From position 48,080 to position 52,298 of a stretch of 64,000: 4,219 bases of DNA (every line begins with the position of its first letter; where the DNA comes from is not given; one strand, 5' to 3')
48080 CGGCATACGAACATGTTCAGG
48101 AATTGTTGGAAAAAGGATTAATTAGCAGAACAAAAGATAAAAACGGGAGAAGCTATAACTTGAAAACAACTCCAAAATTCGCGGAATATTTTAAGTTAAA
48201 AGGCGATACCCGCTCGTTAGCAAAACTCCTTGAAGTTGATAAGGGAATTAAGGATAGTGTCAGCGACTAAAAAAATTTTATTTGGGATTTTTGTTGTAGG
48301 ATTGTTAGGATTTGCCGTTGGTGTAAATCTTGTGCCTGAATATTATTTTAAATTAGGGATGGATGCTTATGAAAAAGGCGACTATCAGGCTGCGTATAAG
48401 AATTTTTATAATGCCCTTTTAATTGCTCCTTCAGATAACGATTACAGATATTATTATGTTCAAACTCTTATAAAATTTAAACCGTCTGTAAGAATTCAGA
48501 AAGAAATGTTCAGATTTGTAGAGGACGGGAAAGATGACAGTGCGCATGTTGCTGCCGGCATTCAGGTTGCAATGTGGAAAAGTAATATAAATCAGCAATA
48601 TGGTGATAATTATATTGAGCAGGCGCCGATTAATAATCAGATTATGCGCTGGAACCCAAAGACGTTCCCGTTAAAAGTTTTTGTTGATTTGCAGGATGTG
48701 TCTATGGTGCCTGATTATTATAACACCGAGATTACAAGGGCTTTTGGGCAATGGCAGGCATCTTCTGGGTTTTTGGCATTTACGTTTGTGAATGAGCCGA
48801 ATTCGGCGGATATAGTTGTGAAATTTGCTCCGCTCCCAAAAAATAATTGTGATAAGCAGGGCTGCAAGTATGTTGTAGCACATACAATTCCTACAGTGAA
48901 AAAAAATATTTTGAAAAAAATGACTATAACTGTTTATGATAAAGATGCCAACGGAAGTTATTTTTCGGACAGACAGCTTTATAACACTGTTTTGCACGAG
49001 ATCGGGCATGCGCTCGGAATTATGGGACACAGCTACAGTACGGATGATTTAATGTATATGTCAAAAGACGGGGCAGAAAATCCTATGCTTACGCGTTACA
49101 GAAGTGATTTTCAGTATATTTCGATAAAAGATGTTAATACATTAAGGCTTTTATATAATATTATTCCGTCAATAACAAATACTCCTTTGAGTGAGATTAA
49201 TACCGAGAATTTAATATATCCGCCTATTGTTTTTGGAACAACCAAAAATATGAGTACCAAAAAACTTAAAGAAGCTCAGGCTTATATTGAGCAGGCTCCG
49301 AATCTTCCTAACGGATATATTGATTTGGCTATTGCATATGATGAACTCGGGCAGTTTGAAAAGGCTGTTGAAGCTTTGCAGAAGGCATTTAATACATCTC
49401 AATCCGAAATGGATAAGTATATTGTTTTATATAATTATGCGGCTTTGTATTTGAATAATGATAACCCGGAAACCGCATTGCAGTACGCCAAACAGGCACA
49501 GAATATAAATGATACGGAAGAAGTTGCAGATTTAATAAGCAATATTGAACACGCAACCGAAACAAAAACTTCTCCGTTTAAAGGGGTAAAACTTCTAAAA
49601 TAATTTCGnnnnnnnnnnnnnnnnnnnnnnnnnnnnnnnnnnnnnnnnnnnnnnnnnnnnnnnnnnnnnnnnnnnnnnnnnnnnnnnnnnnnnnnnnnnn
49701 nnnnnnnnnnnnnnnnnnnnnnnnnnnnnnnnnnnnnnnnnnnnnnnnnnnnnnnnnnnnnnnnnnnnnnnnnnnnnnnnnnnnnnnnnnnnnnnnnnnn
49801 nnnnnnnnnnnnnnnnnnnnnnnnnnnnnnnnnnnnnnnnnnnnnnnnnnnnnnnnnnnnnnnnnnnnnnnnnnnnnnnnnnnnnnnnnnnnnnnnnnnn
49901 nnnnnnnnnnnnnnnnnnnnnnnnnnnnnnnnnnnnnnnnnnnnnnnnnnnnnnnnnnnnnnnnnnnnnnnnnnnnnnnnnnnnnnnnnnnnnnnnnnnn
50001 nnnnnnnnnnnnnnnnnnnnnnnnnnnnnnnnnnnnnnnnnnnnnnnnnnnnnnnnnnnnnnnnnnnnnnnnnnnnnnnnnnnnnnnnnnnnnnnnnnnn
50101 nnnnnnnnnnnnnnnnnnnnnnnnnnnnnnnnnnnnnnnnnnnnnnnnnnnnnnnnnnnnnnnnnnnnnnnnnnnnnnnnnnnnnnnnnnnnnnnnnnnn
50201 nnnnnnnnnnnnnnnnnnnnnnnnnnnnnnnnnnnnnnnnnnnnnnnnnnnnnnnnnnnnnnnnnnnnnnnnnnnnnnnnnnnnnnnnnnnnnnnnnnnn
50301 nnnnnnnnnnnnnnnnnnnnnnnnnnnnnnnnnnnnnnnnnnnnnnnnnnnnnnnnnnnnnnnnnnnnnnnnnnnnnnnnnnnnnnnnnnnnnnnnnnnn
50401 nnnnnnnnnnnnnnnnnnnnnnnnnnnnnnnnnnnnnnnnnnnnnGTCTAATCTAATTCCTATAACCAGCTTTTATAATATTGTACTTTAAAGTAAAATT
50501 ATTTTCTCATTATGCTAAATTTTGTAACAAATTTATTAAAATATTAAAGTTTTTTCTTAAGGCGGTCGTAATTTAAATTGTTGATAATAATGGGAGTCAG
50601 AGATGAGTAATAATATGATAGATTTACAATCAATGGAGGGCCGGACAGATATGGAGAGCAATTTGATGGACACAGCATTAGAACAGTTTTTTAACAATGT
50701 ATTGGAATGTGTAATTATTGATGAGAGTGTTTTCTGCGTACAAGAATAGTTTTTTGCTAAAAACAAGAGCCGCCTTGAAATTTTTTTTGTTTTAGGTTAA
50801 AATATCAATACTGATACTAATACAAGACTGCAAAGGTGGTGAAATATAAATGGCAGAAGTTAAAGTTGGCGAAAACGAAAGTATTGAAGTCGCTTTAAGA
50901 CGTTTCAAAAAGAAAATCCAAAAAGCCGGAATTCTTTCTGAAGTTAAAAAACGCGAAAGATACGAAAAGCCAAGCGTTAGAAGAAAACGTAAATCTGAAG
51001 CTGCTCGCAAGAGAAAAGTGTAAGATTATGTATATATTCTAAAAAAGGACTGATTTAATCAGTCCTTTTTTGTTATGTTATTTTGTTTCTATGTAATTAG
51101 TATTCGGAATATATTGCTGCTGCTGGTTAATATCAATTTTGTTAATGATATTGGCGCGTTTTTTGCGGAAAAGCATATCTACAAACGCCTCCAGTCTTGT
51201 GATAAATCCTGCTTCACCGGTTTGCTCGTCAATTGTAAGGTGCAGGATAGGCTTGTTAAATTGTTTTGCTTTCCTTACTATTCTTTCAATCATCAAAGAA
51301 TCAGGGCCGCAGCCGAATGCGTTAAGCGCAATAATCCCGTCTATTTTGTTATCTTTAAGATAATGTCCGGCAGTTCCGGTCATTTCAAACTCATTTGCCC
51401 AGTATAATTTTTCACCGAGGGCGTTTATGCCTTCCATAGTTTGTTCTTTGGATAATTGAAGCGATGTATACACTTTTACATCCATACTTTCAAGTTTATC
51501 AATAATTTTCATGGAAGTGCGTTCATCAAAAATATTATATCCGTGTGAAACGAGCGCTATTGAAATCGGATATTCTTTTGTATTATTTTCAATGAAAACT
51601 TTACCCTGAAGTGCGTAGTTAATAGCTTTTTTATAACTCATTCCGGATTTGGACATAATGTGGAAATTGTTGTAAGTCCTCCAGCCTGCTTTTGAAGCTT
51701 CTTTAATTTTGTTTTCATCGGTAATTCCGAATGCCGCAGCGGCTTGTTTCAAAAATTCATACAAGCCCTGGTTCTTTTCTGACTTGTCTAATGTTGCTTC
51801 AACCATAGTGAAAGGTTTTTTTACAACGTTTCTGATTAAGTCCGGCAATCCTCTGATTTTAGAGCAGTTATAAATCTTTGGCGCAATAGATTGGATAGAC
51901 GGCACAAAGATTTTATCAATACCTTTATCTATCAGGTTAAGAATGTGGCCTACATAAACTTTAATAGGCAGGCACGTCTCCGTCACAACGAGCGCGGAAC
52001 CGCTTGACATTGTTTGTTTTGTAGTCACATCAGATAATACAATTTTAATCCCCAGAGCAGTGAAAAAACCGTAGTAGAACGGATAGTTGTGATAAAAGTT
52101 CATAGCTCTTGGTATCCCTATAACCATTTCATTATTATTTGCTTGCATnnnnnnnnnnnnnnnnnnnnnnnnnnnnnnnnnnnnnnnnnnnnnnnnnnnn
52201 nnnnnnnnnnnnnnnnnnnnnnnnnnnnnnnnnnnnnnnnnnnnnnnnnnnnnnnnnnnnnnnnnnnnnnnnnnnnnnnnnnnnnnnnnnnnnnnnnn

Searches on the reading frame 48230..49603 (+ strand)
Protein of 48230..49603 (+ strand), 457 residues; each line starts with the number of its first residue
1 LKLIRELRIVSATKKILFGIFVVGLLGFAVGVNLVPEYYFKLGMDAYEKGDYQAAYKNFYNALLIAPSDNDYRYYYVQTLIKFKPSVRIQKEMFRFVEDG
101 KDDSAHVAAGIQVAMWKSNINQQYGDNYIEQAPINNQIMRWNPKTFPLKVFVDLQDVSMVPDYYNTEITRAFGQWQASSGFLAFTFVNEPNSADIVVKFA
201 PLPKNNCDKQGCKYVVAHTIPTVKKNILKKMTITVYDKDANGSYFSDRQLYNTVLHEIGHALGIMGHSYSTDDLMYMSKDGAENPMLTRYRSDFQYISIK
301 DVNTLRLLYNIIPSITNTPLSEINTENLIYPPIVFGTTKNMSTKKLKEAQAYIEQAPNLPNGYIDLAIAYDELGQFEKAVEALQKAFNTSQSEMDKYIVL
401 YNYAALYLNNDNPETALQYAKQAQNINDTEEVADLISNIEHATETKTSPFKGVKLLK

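Call 32: search_protein_families(library=pfam, proteins=[window:48230-49603:+], max_evalue=0.00001)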
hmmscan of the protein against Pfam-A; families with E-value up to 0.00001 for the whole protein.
window:48230-49603:+ (457 aa): 8 families
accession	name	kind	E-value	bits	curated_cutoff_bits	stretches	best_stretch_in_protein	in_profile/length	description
PF00413.30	Peptidase_M10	-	1.1e-12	48.6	24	1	141-280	2-137/159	Matrixin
PF07719.23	TPR_2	-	5e-11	42.3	27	0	361-386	2-27/34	Tetratricopeptide repeat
PF13424.12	TPR_12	-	3e-09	37.4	30.1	0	354-389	39-74/77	Tetratricopeptide repeat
PF13181.12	TPR_8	-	2.2e-08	34.1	25.7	0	363-387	4-28/34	Tetratricopeptide repeat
PF14559.12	TPR_19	-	3.1e-08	34.2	25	0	344-387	5-52/68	Tetratricopeptide repeat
PF00515.34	TPR_1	-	4.7e-08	33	27.8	0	361-386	2-27/34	Tetratricopeptide repeat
PF13431.12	TPR_17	-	1.1e-07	32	24.4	0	350-380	3-33/34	Tetratricopeptide repeat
PF13428.12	TPR_14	-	1.5e-07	31.8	23.5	0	360-388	1-29/44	Tetratricopeptide repeat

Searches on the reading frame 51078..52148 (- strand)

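Call 32: search_protein_families(library=pfam, proteins=[window:51078-52148:-], max_evalue=0.00001)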
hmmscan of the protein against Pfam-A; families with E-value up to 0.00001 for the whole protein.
window:51078-52148:- (356 aa): 2 families
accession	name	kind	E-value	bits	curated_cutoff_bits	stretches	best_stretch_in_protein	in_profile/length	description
PF09989.15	DUF2229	-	1.5e-49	169.1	29.4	1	10-228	2-214/218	CoA enzyme activase uncharacterised domain (DUF2229)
PF06050.19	HGD-D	-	8.3e-07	29.3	28.4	1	261-326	276-342/342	2-hydroxyglutaryl-CoA dehydratase, D-component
